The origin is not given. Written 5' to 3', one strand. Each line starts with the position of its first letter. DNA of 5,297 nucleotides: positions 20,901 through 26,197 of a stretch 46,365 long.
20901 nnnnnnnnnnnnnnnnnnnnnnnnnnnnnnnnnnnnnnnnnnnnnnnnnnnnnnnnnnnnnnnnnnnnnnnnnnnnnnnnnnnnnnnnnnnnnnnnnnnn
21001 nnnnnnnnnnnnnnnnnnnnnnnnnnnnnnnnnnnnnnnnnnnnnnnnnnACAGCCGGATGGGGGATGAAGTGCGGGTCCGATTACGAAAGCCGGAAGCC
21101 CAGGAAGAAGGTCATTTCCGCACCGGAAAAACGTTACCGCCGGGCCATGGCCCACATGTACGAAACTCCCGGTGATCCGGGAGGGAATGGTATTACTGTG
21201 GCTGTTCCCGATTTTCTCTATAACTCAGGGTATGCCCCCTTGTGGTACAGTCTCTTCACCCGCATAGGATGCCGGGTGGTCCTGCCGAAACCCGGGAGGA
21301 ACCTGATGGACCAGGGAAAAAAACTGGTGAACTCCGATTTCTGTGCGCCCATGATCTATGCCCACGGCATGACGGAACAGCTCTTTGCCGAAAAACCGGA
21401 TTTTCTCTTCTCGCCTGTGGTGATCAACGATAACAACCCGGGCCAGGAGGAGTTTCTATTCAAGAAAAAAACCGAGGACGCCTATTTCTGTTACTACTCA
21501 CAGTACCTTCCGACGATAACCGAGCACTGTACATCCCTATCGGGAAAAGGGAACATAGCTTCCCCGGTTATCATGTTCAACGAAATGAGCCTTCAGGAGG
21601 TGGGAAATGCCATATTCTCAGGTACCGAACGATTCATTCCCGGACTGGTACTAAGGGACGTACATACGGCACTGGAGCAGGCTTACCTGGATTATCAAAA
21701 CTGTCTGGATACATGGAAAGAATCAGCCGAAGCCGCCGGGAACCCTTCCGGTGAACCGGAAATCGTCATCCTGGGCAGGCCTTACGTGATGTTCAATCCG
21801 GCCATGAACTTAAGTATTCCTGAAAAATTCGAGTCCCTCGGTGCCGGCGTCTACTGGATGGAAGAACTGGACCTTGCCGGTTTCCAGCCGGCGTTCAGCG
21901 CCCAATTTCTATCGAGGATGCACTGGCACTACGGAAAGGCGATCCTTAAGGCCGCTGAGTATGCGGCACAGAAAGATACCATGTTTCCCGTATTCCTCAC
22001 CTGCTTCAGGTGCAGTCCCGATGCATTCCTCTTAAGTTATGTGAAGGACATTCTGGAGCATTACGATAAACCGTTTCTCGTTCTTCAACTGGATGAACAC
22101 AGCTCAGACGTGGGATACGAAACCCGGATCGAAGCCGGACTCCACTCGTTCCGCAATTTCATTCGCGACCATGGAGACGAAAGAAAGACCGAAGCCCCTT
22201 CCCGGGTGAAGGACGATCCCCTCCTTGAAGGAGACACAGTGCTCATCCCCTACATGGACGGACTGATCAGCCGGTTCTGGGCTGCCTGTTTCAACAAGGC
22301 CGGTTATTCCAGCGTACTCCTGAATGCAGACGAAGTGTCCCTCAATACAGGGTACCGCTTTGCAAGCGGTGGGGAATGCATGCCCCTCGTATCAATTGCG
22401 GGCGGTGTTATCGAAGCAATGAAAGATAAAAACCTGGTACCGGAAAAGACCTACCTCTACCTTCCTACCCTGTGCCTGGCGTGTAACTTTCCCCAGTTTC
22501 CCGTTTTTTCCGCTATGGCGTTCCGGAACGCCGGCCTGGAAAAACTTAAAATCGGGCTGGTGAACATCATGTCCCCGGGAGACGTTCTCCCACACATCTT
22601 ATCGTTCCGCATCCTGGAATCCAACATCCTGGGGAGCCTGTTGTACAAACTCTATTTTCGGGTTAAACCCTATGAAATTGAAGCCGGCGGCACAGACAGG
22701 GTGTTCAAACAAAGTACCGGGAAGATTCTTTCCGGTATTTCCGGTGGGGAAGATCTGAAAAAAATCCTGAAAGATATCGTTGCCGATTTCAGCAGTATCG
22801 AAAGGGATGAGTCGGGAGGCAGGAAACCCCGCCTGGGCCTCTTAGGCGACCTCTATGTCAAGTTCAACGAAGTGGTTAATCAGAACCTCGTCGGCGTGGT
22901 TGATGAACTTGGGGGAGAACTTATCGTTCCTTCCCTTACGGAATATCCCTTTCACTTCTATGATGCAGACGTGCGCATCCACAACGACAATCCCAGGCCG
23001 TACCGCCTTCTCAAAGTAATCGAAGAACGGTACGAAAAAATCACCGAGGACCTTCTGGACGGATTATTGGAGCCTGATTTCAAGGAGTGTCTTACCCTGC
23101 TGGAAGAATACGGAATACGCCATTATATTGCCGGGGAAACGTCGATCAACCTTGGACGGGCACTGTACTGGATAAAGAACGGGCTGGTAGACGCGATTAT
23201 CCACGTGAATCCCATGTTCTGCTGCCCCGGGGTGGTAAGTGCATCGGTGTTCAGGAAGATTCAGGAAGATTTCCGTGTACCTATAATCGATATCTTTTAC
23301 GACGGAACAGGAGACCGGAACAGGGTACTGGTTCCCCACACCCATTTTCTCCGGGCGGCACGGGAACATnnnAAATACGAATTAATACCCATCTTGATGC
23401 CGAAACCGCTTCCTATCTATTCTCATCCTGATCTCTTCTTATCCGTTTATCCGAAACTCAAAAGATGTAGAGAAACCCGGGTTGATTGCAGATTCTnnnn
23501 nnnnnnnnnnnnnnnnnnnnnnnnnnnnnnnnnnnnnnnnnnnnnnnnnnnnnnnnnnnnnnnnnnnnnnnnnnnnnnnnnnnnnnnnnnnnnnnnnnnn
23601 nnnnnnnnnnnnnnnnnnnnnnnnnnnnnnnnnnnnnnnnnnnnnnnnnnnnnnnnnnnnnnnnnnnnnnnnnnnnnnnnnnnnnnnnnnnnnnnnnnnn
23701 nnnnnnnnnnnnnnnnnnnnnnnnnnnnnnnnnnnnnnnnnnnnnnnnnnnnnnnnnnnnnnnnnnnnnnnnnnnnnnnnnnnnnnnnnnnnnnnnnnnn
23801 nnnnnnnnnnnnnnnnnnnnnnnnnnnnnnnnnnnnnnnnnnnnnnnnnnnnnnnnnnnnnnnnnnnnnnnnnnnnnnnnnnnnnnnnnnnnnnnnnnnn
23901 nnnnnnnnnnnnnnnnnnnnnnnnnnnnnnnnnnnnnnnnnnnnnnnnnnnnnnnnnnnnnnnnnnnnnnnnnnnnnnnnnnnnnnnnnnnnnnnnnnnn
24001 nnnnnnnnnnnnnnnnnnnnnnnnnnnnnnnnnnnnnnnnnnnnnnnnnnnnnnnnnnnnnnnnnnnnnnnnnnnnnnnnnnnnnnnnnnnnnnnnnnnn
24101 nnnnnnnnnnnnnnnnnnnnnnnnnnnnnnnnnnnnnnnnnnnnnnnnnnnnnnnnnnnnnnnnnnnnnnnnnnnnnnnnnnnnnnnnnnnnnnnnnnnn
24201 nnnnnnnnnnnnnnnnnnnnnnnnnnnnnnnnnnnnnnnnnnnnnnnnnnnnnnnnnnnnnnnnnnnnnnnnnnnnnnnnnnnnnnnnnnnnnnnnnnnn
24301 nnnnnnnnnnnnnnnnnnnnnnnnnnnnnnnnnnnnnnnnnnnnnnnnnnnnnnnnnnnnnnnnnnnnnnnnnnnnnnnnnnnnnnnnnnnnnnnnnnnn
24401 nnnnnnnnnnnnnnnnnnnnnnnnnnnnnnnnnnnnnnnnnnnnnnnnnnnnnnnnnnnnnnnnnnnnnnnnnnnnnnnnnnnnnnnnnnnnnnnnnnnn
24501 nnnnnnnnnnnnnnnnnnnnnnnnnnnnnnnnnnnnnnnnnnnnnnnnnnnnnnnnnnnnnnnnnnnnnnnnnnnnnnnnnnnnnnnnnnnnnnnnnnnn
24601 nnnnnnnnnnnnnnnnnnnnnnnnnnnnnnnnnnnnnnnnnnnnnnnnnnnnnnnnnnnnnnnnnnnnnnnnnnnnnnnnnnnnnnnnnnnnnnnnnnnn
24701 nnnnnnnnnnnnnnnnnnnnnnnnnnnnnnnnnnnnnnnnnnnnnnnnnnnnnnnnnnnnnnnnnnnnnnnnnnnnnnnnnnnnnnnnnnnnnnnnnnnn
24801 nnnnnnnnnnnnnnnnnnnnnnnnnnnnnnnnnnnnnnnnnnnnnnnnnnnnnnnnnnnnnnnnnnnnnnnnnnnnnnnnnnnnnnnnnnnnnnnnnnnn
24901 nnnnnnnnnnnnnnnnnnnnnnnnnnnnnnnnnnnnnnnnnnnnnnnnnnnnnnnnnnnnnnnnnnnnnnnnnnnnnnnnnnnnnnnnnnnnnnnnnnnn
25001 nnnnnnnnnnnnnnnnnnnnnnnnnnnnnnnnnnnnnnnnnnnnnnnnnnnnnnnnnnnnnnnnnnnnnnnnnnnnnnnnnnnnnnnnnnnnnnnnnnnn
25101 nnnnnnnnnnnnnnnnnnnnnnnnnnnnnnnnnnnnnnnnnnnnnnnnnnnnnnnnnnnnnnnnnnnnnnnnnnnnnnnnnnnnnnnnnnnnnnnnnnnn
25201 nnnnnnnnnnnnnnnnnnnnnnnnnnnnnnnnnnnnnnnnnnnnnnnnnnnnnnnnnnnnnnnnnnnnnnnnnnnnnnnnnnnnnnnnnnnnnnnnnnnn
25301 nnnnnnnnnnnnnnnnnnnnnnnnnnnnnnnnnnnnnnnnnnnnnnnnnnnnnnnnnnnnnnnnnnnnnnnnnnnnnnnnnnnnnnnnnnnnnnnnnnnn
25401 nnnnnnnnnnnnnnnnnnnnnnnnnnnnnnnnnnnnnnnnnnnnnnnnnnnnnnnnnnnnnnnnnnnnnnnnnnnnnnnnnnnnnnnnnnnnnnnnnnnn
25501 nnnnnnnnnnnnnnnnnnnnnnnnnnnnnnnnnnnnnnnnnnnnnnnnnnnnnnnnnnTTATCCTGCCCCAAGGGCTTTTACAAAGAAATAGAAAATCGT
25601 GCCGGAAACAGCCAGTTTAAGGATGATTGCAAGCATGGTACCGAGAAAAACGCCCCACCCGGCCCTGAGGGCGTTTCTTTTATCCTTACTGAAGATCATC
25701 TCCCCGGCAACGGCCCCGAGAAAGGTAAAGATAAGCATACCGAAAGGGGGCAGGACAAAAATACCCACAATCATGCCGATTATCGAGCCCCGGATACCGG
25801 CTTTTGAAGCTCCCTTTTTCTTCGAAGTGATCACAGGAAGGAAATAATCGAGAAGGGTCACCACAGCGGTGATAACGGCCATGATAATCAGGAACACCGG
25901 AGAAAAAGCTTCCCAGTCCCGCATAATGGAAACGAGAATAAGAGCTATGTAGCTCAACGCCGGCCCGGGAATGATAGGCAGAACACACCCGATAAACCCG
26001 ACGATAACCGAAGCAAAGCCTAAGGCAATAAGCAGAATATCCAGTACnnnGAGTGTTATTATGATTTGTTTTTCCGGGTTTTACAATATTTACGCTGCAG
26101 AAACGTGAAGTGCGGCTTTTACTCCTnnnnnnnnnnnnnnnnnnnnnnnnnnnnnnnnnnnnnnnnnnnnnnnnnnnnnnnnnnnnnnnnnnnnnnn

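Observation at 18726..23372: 1373-aa double-activase / dehydratase-like fusion behind a 525-nt leader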

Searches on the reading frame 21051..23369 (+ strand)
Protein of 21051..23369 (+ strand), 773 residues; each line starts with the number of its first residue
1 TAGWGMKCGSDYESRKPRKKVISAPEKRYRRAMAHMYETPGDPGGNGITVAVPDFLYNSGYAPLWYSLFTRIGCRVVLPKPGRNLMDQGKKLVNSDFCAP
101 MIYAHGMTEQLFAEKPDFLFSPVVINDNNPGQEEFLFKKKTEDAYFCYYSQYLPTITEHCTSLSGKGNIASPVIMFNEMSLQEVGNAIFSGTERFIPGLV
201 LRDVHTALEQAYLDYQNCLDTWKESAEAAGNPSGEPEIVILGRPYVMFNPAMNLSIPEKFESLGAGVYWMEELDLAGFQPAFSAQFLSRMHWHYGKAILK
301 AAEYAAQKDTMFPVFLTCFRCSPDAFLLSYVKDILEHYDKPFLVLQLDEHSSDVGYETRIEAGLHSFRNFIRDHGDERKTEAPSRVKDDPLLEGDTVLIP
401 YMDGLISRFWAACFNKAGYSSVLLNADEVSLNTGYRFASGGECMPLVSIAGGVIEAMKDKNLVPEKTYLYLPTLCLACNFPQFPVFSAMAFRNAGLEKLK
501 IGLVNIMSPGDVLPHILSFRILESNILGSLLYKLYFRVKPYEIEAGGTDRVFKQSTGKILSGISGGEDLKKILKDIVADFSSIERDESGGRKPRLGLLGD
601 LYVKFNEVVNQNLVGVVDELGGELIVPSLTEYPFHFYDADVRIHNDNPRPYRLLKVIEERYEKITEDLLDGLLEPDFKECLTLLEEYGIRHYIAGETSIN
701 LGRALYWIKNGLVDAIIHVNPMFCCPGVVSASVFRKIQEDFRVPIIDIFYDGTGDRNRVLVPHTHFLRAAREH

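Call 48: predict_structure(alignment_id=A1)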
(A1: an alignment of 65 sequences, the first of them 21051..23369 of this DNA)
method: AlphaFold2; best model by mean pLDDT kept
length: 773 residues; sequences in the alignment: 65
mean_pLDDT: 89.6   pTM: 0.91
mean pLDDT of the five models: 89.6, 89.2, 88.3, 87.4, 87.2
residues with pLDDT >= 90: 553; 70-90: 167; 50-70: 36; < 50: 17
segments of 3 or more residues with pLDDT < 50: 1-16
pLDDT, mean of each block of 10 residues (from residue 1): 34 51 92 93 84 91 97 94 84 88 93 95 93 89 89 91 81 95 98 96 98 96 84 88 89 89 94 91 93 94 94 87 88 94 82 72 95 75 89 96 92 97 91 90 88 97 98 75 94 97 91 94 96 96 96 98 96 98 94 94 82 85 93 93 94 96 94 91 93 92 97 95 87 95 91 66 76 72
secondary structure, 60 per line:
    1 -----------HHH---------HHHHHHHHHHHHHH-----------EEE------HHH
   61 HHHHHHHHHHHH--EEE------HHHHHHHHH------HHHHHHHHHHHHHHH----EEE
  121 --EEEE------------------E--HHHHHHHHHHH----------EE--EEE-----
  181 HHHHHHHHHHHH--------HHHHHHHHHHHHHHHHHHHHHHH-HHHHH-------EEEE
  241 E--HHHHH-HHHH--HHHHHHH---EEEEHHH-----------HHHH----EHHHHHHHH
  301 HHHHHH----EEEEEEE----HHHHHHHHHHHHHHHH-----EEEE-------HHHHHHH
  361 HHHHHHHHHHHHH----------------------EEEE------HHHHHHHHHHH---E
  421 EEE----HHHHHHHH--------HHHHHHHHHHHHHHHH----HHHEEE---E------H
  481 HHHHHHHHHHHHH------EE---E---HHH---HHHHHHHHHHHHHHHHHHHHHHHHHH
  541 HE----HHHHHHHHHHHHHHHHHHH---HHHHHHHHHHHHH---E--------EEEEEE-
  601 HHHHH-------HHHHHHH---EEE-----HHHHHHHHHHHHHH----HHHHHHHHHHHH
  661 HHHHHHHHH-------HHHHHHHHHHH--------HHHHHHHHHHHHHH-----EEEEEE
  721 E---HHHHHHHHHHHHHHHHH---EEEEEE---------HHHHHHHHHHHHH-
elements in order (helices of 4 or more, strands of 3 or more residues): H24-37 E49-51 H58-72 E75-77 H84-92 H99-113 E118-120 E123-126 H148-158 E173-175 H181-192 H201-223 H225-229 E237-241 H244-248 H250-253 H256-262 E266-269 H284-287 H293-306 E311-317 H322-337 E343-346 H354-373 E396-399 H406-416 E420-423 H428-435 H444-459 E467-469 H480-493 H515-541 H547-565 H569-581 E594-599 H601-605 H613-619 E623-625 H631-644 H649-669 H677-687 H696-709 E715-721 H725-741 E745-750 H760-772

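Call 65: fold_search(model_id=the predicted structure, library=pdb)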
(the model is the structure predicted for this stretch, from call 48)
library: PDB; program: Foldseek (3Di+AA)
matches with E <= 10: 652; with E <= 0.001: 15
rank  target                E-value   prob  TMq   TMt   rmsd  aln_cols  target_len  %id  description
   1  7yyl_A                4.8e-05  1.00  0.25  0.41   9.8       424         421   13  nucleotide-free DCCP:DCCP-R complex (released 2022-12-28)
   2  3o3m_D                7.0e-05  1.00  0.27  0.48   8.8       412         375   12  (R)-2-Hydroxyisocaproyl-CoA Dehydratase (released 2011-03-16)
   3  8s02_B                8.0e-05  1.00  0.25  0.44   9.2       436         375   12  BzdNO-benzoyl-CoA complex (released 2025-03-05)
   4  3o3m_B                8.8e-05  1.00  0.28  0.51   8.1       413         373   13  (R)-2-Hydroxyisocaproyl-CoA Dehydratase (released 2011-03-16)
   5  3o3n_B                1.1e-04  1.00  0.28  0.49   8.4       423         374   11  (R)-2-hydroxyisocaproyl-CoA dehydratase in complex with its substrate (R)-2-hydroxyisocaproyl-CoA (released 2011-03-16)
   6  9g87_B                1.2e-04  1.00  0.28  0.48   8.6       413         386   11  3-methylbenzoyl-CoA reductase from Thauera chlorobenzoica (subunits MbdON ) (released 2026-02-04)
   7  8s02_A                1.2e-04  1.00  0.27  0.41   9.7       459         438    8  BzdNO-benzoyl-CoA complex (released 2025-03-05)
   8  9gai_B                1.5e-04  1.00  0.27  0.47   8.5       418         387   12  3-methylbenzoyl-CoA reductase from Thauera chlorobenzoica (MbdONPQ) (released 2026-02-18)
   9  7yzm_A                2.5e-04  1.00  0.22  0.38  11.3       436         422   14  MgADPNP-bound DCCP:DCCP-R complex (released 2022-12-28)
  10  6eno                  2.9e-04  1.00  0.28  0.46   7.7       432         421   11  Double cubane cluster oxidoreductase (released 2018-03-14)
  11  7yyl_D                3.9e-04  1.00  0.26  0.43   9.0       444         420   12  nucleotide-free DCCP:DCCP-R complex (released 2022-12-28)
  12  8s2r_C                4.7e-04  1.00  0.26  0.41   9.8       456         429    9  BzdNO in partially coenzyme A - free state (released 2025-03-05)
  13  7yyl_B                6.2e-04  1.00  0.26  0.43   9.7       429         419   15  nucleotide-free DCCP:DCCP-R complex (released 2022-12-28)
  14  8s02_C                6.2e-04  1.00  0.25  0.38   9.7       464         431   11  BzdNO-benzoyl-CoA complex (released 2025-03-05)
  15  9g87_A                7.5e-04  1.00  0.25  0.39   9.5       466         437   10  3-methylbenzoyl-CoA reductase from Thauera chlorobenzoica (subunits MbdON ) (released 2026-02-04)
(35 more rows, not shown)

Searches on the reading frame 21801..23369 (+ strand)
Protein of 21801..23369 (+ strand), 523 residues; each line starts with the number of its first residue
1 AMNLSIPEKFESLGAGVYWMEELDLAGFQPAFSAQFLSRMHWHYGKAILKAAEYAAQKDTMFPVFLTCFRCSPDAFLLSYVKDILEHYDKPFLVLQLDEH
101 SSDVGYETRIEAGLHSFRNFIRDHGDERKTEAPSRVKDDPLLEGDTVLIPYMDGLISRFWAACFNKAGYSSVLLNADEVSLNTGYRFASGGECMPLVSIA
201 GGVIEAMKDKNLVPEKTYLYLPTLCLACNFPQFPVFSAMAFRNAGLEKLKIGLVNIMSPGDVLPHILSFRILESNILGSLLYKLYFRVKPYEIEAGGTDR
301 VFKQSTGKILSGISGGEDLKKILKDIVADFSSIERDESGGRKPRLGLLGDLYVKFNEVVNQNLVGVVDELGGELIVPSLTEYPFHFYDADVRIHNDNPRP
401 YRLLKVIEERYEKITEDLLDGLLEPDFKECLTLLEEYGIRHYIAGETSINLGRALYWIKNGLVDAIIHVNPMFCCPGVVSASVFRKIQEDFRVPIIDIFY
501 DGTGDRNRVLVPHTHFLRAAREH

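Call 23: search_protein_families(library=pfam, proteins=[window:21801-23369:+], max_evalue=10)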
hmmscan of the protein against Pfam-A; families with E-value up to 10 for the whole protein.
window:21801-23369:+ (523 aa): 1 family
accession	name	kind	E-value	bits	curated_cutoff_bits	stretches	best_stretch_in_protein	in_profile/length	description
PF06050.19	HGD-D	-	0.022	14.8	28.4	1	64-112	288-337/342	2-hydroxyglutaryl-CoA dehydratase, D-component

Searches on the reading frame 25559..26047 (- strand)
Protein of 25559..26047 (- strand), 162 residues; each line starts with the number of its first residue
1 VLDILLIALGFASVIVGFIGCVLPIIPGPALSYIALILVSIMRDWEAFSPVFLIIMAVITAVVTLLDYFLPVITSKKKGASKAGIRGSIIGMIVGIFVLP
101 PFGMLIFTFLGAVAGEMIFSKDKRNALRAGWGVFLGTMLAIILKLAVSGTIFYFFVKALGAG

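Call 6: search_protein_families(library=pfam, proteins=[window:25559-26047:-])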
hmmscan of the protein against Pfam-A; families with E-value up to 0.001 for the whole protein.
window:25559-26047:- (162 aa): 1 family
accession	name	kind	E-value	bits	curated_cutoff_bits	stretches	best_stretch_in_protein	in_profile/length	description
PF04306.18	DUF456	-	2.8e-37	128.5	29.4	1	22-156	1-136/139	Protein of unknown function (DUF456)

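Call 7: search_protein_families(library=ncbifam, proteins=[window:25559-26047:-])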
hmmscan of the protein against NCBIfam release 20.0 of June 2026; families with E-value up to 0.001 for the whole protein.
window:25559-26047:- (162 aa): 0 families
